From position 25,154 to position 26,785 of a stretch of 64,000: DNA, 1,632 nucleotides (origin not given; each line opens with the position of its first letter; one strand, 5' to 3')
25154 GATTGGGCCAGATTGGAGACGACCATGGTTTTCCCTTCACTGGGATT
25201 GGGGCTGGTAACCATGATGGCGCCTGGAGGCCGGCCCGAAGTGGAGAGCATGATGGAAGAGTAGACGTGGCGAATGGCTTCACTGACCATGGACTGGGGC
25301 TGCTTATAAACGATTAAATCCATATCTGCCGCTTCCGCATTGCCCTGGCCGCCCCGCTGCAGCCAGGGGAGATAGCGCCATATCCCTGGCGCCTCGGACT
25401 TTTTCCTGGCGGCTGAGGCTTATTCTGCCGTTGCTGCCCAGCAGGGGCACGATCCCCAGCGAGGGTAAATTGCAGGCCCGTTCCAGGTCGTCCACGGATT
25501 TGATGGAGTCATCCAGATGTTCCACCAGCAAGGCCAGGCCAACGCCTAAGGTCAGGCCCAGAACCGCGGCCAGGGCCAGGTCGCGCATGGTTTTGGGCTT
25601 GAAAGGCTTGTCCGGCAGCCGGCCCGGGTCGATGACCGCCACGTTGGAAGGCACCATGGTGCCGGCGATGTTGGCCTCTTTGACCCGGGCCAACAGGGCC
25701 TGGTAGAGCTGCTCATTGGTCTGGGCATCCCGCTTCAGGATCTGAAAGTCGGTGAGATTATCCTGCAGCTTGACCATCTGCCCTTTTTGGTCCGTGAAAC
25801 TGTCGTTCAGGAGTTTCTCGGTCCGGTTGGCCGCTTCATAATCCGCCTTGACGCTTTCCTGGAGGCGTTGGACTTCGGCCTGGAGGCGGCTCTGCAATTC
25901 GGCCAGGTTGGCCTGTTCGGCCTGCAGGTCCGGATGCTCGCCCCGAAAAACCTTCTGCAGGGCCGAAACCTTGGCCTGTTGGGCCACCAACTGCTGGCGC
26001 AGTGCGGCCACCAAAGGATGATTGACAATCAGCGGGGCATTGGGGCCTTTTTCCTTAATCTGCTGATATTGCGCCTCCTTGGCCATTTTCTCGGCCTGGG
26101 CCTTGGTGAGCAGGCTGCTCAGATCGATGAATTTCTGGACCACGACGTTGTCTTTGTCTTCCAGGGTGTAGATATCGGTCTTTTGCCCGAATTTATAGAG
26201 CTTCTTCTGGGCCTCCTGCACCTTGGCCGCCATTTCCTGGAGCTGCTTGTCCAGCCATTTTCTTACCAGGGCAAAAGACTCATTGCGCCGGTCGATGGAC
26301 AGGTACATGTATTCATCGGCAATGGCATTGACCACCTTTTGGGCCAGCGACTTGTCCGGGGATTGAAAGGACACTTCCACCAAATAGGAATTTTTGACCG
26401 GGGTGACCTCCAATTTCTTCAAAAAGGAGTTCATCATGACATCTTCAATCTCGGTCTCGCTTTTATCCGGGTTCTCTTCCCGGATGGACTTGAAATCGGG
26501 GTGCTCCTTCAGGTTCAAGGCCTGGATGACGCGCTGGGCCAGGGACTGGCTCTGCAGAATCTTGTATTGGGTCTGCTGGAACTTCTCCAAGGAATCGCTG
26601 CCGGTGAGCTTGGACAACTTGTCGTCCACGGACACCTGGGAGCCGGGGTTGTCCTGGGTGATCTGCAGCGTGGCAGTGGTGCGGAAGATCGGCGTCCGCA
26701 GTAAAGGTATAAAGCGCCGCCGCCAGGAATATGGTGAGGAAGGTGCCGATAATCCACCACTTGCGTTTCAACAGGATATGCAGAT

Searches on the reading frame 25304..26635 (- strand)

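Call 90: search_protein_families(library=pfam, proteins=[window:25304-26635:-], max_evalue=0.001)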
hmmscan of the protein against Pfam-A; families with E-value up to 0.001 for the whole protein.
window:25304-26635:- (443 aa): 1 family
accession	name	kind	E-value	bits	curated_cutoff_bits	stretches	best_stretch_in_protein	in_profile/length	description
PF13807.11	GNVR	-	4.5e-14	52.6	27.7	1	300-370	9-79/82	G-rich domain on putative tyrosine kinase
